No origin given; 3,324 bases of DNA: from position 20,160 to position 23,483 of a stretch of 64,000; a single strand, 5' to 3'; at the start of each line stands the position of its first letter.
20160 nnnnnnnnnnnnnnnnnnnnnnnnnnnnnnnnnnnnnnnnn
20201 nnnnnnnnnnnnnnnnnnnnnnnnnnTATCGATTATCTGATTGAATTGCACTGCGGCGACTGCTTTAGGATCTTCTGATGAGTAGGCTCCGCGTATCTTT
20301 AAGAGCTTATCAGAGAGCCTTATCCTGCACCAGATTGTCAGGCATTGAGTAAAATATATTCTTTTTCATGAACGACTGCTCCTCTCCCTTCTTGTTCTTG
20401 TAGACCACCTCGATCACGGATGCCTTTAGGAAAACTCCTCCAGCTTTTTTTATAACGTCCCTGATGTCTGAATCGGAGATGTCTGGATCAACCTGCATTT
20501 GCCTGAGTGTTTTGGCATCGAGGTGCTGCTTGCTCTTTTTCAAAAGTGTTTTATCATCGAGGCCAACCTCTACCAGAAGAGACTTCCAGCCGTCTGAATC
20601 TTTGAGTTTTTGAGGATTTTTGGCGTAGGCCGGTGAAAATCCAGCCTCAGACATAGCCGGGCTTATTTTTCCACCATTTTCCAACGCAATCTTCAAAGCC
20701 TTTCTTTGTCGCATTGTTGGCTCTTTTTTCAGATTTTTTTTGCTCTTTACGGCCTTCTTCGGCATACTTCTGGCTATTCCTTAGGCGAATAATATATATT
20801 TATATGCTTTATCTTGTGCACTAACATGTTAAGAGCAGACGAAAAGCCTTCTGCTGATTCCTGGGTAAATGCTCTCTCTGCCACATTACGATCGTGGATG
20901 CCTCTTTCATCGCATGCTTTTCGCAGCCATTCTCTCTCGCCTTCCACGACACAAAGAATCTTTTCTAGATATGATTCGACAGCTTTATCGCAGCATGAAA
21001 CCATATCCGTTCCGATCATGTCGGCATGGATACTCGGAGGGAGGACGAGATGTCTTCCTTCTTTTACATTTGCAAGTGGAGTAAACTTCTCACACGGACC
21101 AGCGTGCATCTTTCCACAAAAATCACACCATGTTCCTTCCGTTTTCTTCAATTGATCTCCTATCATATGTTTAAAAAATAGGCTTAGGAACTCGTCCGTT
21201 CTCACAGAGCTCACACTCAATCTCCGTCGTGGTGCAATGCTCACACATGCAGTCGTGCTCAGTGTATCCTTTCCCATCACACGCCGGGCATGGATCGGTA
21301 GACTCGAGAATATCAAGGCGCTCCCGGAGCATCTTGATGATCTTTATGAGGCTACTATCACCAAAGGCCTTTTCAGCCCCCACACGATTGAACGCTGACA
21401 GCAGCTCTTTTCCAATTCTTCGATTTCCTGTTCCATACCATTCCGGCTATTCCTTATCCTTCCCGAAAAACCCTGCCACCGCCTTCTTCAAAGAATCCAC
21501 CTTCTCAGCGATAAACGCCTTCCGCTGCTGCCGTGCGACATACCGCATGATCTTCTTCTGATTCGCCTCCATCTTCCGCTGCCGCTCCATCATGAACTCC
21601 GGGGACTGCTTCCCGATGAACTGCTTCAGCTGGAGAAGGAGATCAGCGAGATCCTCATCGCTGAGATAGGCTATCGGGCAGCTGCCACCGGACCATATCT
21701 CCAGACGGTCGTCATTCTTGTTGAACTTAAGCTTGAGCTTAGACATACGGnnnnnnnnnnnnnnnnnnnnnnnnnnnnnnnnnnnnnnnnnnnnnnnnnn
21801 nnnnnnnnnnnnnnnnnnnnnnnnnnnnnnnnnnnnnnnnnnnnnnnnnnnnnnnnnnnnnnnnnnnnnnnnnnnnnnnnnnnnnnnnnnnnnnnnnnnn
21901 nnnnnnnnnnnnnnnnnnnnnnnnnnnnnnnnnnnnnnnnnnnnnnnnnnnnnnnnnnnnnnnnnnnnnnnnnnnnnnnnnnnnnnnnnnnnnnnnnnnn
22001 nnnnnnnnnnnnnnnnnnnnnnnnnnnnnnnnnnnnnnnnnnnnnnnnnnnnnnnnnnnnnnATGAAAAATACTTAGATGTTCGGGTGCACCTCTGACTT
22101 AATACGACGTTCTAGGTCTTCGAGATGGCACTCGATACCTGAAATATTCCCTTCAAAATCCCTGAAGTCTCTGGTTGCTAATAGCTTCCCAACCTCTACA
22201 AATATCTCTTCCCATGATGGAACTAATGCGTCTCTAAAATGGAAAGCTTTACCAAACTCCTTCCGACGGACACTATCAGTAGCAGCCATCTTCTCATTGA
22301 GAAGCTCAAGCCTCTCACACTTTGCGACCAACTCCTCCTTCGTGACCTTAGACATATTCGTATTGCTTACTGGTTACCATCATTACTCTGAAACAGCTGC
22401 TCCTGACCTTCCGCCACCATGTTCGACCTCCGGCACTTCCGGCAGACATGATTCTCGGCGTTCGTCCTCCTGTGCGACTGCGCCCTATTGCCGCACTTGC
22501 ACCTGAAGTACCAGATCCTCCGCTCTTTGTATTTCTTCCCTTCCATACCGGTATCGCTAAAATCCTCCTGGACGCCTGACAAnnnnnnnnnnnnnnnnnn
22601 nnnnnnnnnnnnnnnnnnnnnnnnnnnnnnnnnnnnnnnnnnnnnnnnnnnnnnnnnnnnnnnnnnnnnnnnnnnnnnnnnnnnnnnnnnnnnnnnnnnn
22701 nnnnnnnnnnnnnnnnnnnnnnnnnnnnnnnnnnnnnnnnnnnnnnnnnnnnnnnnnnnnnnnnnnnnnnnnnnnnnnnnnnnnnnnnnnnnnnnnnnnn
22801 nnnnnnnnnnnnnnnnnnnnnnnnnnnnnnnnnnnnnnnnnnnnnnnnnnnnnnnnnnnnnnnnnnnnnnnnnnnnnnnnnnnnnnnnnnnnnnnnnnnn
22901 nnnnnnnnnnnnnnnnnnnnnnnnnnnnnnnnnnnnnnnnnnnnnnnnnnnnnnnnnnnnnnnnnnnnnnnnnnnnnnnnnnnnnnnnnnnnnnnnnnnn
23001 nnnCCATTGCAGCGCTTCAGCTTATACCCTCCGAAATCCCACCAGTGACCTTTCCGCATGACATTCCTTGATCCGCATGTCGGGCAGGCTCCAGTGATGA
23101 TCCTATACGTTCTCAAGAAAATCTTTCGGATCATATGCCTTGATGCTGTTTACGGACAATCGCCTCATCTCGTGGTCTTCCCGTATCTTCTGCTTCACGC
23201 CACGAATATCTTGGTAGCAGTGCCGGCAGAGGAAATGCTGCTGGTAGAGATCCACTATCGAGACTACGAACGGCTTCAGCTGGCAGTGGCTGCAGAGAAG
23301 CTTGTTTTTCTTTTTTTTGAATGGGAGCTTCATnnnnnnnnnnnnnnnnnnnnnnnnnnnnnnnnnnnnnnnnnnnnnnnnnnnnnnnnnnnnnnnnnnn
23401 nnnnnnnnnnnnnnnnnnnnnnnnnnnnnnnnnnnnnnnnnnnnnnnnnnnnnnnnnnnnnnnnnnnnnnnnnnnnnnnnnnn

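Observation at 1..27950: A ~28-kb phage/prophage module fills the left 44% of the window, with no integrase visible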

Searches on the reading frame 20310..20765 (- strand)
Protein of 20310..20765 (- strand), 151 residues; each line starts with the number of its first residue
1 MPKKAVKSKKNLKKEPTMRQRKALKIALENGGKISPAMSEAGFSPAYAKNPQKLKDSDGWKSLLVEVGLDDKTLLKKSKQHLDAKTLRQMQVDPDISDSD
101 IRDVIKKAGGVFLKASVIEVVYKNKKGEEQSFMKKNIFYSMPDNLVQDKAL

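Call 13: search_protein_families(library=pfam, proteins=[window:20310-20765:-], max_evalue=0.01)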
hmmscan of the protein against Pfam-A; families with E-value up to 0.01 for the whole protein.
window:20310-20765:- (151 aa): 0 families

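Call 17: search_protein_families(library=phrogs, proteins=[window:20310-20765:-], max_evalue=0.01)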
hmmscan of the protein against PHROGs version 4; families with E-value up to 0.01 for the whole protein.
window:20310-20765:- (151 aa): 0 families

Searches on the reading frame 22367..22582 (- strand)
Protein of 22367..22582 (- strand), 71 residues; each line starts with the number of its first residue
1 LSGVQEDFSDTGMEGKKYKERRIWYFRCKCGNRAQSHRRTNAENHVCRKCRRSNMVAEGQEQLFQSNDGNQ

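Call 53: search_protein_families(library=pfam, proteins=[window:22367-22582:-], max_evalue=0.05)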
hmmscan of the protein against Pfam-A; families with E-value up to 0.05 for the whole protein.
window:22367-22582:- (71 aa): 1 family
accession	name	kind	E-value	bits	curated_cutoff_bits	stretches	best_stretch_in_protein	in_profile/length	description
PF17283.8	Zn_ribbon_SprT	-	0.013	16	28.1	1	26-51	5-31/38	SprT-like zinc ribbon domain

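Call 88: search_protein_families(library=phrogs, proteins=[window:22367-22582:-], max_evalue=0.01)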
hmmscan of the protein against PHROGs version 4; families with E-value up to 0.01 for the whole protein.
window:22367-22582:- (71 aa): 0 families

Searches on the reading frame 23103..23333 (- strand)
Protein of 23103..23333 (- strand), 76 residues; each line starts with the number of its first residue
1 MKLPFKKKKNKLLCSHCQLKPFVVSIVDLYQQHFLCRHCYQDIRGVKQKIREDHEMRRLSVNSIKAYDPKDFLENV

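Call 53: search_protein_families(library=pfam, proteins=[window:23103-23333:-], max_evalue=0.05)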
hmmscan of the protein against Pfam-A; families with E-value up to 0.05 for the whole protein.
window:23103-23333:- (76 aa): 2 families
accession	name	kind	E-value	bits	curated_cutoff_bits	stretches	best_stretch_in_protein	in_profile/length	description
PF10955.13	Fin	-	0.0083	16.8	23.7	1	33-73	4-41/76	Anti-sigma-F factor Fin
PF05495.17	zf-CHY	-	0.049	14.5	31.3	0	14-64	1-43/68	CHY zinc finger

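Call 88: search_protein_families(library=phrogs, proteins=[window:23103-23333:-], max_evalue=0.01)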
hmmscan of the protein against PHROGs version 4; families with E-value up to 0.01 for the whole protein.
window:23103-23333:- (76 aa): 1 family
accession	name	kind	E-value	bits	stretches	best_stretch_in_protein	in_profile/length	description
phrog_30125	-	unknown function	0.0018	19.1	1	9-49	125-164/242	-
